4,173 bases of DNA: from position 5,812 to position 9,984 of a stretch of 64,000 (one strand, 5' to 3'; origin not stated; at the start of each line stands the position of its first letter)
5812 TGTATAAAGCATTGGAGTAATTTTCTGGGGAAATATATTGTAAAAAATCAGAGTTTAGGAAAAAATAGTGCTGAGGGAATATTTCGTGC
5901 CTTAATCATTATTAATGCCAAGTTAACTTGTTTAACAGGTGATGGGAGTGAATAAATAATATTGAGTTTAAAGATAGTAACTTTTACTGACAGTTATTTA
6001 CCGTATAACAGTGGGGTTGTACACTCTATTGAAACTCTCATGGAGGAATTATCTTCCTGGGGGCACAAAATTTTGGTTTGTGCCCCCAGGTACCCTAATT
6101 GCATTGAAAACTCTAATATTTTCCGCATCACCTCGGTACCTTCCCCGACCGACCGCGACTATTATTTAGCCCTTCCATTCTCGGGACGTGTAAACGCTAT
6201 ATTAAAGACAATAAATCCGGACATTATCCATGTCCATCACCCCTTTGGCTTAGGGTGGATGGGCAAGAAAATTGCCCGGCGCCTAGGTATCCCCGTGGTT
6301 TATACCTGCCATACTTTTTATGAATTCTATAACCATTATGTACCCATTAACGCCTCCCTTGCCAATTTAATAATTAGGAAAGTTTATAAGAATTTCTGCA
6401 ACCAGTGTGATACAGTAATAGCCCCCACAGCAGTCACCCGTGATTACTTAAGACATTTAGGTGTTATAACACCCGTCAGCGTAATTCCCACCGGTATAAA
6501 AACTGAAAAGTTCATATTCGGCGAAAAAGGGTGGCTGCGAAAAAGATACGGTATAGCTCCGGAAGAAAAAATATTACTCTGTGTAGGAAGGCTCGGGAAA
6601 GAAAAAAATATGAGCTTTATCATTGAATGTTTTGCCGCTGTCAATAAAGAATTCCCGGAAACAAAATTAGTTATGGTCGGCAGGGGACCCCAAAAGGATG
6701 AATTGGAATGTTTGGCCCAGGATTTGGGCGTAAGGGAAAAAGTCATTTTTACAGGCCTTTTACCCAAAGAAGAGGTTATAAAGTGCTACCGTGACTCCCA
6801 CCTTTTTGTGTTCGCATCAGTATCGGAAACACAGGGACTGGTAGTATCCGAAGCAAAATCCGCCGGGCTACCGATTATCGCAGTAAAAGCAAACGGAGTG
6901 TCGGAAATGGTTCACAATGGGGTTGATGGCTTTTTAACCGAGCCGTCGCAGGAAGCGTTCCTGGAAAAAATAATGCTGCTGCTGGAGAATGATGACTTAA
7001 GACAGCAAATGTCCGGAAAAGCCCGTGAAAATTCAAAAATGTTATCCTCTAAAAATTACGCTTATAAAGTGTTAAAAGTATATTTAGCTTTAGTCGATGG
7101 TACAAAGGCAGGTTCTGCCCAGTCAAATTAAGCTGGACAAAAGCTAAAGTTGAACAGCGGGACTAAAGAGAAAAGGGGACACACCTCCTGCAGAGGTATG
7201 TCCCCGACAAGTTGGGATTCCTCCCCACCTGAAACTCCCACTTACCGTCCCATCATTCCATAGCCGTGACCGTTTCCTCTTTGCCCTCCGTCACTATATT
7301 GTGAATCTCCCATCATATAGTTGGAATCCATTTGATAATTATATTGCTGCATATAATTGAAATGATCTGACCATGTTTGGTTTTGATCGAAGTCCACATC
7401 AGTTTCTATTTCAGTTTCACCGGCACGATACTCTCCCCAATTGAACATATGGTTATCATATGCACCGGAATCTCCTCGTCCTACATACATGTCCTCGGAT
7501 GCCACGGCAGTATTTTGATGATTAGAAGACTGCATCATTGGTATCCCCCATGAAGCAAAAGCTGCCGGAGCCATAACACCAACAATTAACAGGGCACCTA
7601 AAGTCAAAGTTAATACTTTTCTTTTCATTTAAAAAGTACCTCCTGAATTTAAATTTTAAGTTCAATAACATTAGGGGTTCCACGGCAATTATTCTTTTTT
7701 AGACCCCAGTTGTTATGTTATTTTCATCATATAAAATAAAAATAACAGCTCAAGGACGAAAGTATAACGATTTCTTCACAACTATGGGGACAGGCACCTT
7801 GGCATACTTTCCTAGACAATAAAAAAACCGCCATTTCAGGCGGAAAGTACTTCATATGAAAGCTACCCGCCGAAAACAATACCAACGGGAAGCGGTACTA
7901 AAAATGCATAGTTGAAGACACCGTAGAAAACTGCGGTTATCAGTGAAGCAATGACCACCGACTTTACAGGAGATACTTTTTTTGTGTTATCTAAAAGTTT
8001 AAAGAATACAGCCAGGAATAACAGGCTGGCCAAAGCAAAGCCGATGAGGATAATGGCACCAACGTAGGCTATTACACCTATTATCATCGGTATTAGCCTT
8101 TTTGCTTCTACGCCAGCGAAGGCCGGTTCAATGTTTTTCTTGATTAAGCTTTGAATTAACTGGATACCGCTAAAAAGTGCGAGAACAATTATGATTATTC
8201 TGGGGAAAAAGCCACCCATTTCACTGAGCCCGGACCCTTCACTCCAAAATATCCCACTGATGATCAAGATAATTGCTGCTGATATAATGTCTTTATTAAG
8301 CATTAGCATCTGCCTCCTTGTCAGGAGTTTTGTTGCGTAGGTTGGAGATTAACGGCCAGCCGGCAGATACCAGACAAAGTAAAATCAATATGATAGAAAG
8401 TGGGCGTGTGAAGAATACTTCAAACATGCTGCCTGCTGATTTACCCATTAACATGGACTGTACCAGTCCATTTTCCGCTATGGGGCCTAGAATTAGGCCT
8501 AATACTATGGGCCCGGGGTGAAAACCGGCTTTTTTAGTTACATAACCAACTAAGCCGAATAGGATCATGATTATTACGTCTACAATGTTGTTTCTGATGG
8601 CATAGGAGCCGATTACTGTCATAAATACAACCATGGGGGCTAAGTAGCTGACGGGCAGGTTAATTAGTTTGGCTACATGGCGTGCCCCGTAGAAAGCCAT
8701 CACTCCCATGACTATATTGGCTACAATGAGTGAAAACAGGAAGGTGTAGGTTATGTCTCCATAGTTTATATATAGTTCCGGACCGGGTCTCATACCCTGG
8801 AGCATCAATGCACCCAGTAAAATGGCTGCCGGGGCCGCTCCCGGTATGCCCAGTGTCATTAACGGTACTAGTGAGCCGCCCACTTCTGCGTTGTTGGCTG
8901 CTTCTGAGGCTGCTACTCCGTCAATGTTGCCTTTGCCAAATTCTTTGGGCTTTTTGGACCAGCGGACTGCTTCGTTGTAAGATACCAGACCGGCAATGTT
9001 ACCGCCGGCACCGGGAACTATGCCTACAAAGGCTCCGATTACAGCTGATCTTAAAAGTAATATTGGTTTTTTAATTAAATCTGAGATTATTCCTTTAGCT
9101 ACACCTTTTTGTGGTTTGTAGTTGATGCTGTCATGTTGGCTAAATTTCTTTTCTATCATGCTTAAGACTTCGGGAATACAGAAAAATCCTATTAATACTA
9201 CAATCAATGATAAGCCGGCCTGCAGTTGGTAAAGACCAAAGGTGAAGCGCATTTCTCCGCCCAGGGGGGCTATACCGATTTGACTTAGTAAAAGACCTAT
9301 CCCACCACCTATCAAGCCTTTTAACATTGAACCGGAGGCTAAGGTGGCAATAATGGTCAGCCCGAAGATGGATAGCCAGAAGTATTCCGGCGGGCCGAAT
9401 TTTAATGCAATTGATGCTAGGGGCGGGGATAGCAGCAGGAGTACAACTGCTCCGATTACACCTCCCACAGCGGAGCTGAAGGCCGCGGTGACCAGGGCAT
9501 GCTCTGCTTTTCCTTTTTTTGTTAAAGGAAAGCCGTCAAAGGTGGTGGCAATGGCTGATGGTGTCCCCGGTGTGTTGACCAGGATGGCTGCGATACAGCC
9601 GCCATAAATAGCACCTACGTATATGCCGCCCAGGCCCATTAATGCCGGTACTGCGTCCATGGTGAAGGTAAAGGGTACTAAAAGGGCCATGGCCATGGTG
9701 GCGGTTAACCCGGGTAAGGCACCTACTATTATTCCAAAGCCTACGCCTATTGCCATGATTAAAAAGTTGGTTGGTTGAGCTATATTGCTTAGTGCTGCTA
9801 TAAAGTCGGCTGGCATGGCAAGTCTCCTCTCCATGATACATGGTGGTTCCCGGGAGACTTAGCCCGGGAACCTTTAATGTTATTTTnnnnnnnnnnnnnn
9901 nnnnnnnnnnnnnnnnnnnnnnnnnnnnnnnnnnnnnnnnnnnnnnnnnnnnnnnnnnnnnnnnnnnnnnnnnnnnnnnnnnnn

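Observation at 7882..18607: ~2.9 kb apparently base-identical block embedded in two otherwise diverged paralogous clusters (recent gene conversion?)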

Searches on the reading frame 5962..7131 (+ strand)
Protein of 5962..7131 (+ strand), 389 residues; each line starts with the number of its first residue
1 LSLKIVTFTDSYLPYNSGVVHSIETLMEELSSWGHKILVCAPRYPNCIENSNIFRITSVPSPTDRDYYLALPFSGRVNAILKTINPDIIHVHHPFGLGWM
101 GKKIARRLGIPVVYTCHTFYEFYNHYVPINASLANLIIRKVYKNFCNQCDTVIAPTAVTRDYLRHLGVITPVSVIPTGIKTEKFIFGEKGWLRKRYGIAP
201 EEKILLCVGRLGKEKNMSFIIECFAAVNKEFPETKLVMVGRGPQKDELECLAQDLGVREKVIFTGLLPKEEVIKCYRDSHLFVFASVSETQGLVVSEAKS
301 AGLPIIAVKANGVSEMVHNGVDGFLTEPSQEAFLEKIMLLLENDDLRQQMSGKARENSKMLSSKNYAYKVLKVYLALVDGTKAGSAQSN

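Call 8: search_protein_families(library=pfam, proteins=[window:5962-7131:+])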
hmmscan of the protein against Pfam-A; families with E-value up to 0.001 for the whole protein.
window:5962-7131:+ (389 aa): 7 families
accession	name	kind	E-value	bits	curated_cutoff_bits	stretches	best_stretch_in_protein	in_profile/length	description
PF00534.26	Glycos_transf_1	-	5.1e-44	150.3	26.4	1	193-356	6-171/172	Glycosyl transferases group 1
PF13439.12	Glyco_transf_4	-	4.3e-39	134.7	28.5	1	17-183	2-170/170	Glycosyltransferase Family 4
PF13692.12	Glyco_trans_1_4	-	4.3e-32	111.8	27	1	203-343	2-142/142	Glycosyl transferases group 1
PF13579.12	Glyco_trans_4_4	-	2.2e-19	70.8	29.7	1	18-178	2-158/158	Glycosyl transferase 4-like domain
PF13477.12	Glyco_trans_4_2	-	7.8e-11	42.7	23.4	1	18-152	9-135/139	Glycosyl transferase 4-like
PF20706.3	GT4-conflict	-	2.9e-06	27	26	1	201-324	196-327/385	Family 4 Glycosyltransferase in conflict systems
PF13524.12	Glyco_trans_1_2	-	5.5e-05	23.6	25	1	226-357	8-128/144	Glycosyl transferase-like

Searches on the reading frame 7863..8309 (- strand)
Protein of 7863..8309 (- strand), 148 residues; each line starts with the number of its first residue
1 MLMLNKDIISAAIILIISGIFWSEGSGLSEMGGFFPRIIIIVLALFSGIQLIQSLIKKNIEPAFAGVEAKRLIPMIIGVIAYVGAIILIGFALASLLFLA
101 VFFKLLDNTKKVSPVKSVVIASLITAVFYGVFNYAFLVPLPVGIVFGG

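Call 7: search_protein_families(library=pfam, proteins=[window:7863-8309:-])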
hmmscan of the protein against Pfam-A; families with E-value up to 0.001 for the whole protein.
window:7863-8309:- (148 aa): 1 family
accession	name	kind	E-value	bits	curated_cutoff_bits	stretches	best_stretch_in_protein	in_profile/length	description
PF07331.16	TctB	-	3.7e-16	60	29.1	1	9-141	2-137/137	Tripartite tricarboxylate transporter TctB family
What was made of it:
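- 7863..8309 (-): tctB1, small membrane subunit (148 aa). Pfam TctB 60 bits (call 7)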

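Call 14: find_encoding_contigs(protein=window:7863-8309:-, flank=10000, max_places=6)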
Protein window:7863-8309:- (148 aa): no gene with exactly this product is on record in the collection.

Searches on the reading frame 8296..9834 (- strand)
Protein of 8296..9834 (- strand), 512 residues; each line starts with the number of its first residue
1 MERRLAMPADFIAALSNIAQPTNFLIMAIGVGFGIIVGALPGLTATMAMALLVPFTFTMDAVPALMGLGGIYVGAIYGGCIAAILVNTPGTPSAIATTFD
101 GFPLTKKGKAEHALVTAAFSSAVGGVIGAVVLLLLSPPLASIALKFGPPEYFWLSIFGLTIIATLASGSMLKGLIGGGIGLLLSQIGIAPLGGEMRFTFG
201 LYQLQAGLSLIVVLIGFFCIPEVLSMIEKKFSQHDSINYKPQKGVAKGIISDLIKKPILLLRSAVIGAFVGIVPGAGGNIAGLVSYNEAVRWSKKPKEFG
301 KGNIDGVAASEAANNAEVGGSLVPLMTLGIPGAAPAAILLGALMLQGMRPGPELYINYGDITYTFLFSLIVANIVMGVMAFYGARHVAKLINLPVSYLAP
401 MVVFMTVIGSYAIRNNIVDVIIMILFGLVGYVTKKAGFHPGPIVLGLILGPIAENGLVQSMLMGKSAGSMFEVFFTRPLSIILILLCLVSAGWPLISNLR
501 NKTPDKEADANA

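Call 7: search_protein_families(library=pfam, proteins=[window:8296-9834:-])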
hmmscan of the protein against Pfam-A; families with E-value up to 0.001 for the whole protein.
window:8296-9834:- (512 aa): 1 family
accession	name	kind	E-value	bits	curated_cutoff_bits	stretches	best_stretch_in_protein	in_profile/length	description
PF01970.21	TctA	-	6.9e-146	486.6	28.9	1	25-445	2-423/423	Tripartite tricarboxylate transporter TctA family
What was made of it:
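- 8296..9816 (-): tctA1, large membrane subunit (506 aa as called in relatives; the ORF extends to 9834). Pfam TctA 487 bits (call 7).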

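Call 10: find_encoding_contigs(protein=window:8296-9834:-, flank=10000, max_places=10)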
Protein window:8296-9834:- (512 aa): no gene with exactly this product is on record in the collection.

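Call 11: find_related_loci(query=window:8296-9834:-, collection=genome_contigs, flank=10000)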
Query window:8296-9834:- (512 aa) in genome_contigs; peptide patterns used: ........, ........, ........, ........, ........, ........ (x = any residue, [..] = any of these).
458 stretches matched a pattern; 404 encode a relative of the query (tblastn E <= 1e-3); the best 80 are kept; 80 distinct loci.
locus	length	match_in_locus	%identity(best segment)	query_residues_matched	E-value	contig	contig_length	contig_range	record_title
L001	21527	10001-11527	82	2-512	0e+0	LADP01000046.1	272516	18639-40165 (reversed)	MAG: Peptococcaceae bacterium BRH_c8a BRHa_1003080, whole genome shotgun sequence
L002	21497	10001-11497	75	4-502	0e+0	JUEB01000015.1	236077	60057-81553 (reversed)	MAG: Peptococcaceae bacterium BICA1-7 BICA1a_1121036, whole genome shotgun sequence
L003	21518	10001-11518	74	4-511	0e+0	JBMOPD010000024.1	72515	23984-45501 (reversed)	MAG: Bacillota bacterium isolate Betzabe_MAG119 MAG119_24, whole genome shotgun sequence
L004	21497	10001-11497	75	4-502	0e+0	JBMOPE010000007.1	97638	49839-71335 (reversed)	MAG: Bacillota bacterium isolate Betzabe_MAG120 MAG120_7, whole genome shotgun sequence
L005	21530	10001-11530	74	2-512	0e+0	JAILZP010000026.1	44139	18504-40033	MAG: Peptococcaceae bacterium isolate HOT.CON.130 NODE_797_length_44139_cov_17.901639, whole genome shotgun sequence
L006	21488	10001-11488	75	7-502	0e+0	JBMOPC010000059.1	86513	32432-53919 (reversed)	MAG: Bacillota bacterium isolate Betzabe_MAG118 MAG118_59, whole genome shotgun sequence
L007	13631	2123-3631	68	11-512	0e+0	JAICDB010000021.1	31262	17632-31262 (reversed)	MAG: Clostridiales bacterium isolate K_7_2_bin.50 scaffold_1131, whole genome shotgun sequence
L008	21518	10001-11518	73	2-507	0e+0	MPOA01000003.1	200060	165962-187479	MAG: Candidatus Desulfopertinax cowenii isolate modA32 2615922362, whole genome shotgun sequence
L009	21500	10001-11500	74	7-507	0e+0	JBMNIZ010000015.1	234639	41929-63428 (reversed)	MAG: Bacillota bacterium isolate SBF912LR0HQ0200 contig_60515, whole genome shotgun sequence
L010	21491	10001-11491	70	10-506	0e+0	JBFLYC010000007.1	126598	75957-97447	MAG: Bacillota bacterium isolate MAG074 MAG074_7, whole genome shotgun sequence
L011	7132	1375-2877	69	7-506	0e+0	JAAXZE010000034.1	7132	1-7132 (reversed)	MAG: Clostridia bacterium isolate AS01afH2WH_13 6815_AS01, whole genome shotgun sequence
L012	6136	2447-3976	67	5-512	0e+0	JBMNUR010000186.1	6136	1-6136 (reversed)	MAG: Peptococcales bacterium isolate SBF912SR1HQ0049 scaffold_44723_c1, whole genome shotgun sequence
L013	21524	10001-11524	68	7-512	0e+0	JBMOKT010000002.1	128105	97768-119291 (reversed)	MAG: Bacillota bacterium isolate Betzabe_MAG005 MAG005_2, whole genome shotgun sequence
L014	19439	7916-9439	70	1-506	0e+0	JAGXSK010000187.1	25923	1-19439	MAG: Clostridia bacterium isolate CROMO_A_192 c_000000564063, whole genome shotgun sequence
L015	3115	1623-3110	75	7-502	0e+0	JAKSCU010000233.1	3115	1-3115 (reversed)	MAG: Bacillota bacterium isolate MAG.313 k141_9115, whole genome shotgun sequence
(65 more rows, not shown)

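Call 15: search_protein_families(library=ncbifam, proteins=[window:8296-9834:-])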
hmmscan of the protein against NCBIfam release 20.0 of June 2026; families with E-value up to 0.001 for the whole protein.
window:8296-9834:- (512 aa): 0 families

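Call 22: find_homologous_proteins(query=window:8296-9834:-, max_evalue=1e-100)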
Query window:8296-9834:- (512 aa): 4699 proteins with E <= 1e-100 among 8000 candidates; the best 120 are listed.
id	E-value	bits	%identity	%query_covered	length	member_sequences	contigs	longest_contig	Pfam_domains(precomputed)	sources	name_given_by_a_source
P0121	0.0e+0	1065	99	99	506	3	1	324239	PF01970.22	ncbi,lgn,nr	ncbi:MAG: C4-dicarboxylate ABC transporter permease [Firmicutes bacterium]|nr:C4-dicarboxylate ABC t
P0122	1.8e-265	899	82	99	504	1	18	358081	PF01970.22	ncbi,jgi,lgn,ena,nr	ncbi:MAG: C4-dicarboxylate ABC transporter permease [Peptococcaceae bacterium BRH_c8a]|nr:MAG: C4-di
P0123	5.6e-241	819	76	96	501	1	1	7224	PF01970.22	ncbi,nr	ncbi:MAG TPA: C4-dicarboxylate ABC transporter permease [Clostridia bacterium]|nr:C4-dicarboxylate A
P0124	8.7e-241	818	74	99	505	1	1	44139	PF01970.22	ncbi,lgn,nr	ncbi:MAG: tripartite tricarboxylate transporter permease [Peptococcaceae bacterium]|nr:tripartite tr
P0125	1.0e-240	818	75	97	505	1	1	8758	PF01970.22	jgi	jgi:putative tricarboxylic transport membrane protein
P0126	1.0e-239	814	74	97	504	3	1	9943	PF01970.22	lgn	-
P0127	1.7e-239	814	75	99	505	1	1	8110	PF01970.22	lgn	-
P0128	4.6e-239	812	75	97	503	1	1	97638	PF01970.22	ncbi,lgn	ncbi:MAG: tripartite tricarboxylate transporter permease [Bacillota bacterium]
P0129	2.7e-238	810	75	97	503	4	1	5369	PF01970.22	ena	-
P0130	6.8e-238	808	74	99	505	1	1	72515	PF01970.22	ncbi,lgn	ncbi:MAG: tripartite tricarboxylate transporter permease [Bacillota bacterium]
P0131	2.7e-237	806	74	98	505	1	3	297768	PF01970.22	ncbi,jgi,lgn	ncbi:MAG: tripartite tricarboxylate transporter permease [Bacillota bacterium]|jgi:putative tricarbo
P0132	7.0e-237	805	74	98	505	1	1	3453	PF01970.22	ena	-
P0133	1.1e-236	804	74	98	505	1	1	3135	PF01970.22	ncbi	-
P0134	1.1e-236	804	75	97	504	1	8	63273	PF01970.22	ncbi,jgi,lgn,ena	-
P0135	5.4e-236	802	75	98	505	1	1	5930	PF01970.22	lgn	-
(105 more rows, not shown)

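Call 23: find_encoding_contigs(protein=P0121, flank=10000, max_places=10)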
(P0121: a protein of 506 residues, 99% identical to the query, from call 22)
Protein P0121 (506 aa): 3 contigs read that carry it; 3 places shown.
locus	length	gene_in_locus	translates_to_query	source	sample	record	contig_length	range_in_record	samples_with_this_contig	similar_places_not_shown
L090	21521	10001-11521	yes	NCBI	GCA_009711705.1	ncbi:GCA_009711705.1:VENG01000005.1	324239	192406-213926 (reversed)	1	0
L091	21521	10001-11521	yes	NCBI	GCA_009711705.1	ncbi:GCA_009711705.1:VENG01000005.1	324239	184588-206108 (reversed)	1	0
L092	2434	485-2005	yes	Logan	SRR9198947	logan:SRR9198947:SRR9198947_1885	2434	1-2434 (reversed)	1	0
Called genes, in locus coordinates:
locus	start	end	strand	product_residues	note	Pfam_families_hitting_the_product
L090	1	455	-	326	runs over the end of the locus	PF01040:UbiA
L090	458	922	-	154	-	PF01381:HTH_3 (weak), PF12844:HTH_19 (weak)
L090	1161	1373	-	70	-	PF09851:SHOCT (weak)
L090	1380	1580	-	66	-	PF09388:SpoOE-like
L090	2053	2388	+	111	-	-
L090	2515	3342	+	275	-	PF01790:LGT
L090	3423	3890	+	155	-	-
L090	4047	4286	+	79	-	-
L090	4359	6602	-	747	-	PF01564:Spermine_synth (weak)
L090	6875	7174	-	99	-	-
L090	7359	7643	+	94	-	PF08666:SAF (weak)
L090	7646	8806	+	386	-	PF04295:GD_AH_second, PF20629:GD_AH_C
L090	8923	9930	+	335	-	PF03401:TctC, PF12974:Phosphonate-bd (weak)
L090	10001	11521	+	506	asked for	PF01970:TctA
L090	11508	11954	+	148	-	PF07331:TctB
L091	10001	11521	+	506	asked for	PF01970:TctA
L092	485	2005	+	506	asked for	PF01970:TctA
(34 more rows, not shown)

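Call 24: list_cluster_members(proteins=[P0121, P0001])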
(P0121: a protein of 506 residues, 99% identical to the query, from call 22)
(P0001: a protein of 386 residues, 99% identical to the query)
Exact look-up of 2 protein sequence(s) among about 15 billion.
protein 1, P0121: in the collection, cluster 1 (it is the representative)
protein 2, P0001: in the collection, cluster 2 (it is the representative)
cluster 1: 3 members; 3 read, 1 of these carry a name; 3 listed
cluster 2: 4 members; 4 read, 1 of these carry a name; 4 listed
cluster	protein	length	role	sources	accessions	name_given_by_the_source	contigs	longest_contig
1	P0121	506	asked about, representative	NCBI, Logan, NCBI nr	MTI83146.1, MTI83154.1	MAG: C4-dicarboxylate ABC transporter permease [Firmicutes bacterium] | C4-dicarboxylate ABC transporter permease [Bacillota bacterium]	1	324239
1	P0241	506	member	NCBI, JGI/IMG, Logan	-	-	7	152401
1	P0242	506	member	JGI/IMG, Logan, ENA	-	-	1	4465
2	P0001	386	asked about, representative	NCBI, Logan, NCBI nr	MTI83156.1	MAG: D-galactarate dehydratase [Firmicutes bacterium] | D-galactarate dehydratase [Bacillota bacterium]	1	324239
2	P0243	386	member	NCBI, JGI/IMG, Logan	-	-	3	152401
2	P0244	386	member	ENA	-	-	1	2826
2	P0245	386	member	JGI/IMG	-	-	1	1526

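Call 28: find_encoding_contigs(protein=window:8296-9816:-, flank=10000, max_places=10)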
Protein window:8296-9816:- (506 aa): 10 contigs read that carry it; 5 places shown.
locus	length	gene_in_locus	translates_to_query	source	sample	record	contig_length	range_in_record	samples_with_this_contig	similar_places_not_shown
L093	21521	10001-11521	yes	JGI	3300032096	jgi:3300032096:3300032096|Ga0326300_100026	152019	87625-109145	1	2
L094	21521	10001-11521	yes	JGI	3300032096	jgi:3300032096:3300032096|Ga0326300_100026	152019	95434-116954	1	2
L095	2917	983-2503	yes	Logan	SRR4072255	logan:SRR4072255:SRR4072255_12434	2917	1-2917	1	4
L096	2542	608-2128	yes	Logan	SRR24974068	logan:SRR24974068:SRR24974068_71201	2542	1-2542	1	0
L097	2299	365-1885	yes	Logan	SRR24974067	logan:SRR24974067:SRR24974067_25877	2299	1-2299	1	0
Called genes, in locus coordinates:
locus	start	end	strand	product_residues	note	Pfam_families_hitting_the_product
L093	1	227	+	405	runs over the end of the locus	PF00872:Transposase_mut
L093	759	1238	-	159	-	PF03682:UPF0158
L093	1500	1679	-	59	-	PF09388:SpoOE-like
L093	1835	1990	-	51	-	-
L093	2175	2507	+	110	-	-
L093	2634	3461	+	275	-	PF01790:LGT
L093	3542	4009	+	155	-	-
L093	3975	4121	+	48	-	-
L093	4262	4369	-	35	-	-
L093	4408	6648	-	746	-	PF01564:Spermine_synth (weak)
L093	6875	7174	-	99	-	-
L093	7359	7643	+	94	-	PF08666:SAF (weak)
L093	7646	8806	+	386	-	PF04295:GD_AH_second, PF20629:GD_AH_C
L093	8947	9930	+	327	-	PF03401:TctC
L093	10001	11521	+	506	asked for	PF01970:TctA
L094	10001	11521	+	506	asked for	PF01970:TctA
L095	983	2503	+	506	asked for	PF01970:TctA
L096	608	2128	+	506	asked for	PF01970:TctA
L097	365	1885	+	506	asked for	PF01970:TctA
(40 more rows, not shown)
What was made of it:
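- The same arrangement appears in three assemblies: the window, the JGI contig and GCA_009711705.1 (calls 23, 28).
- Tried and rejected: TctB failed because the source calls it as 146 aa (call 28).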
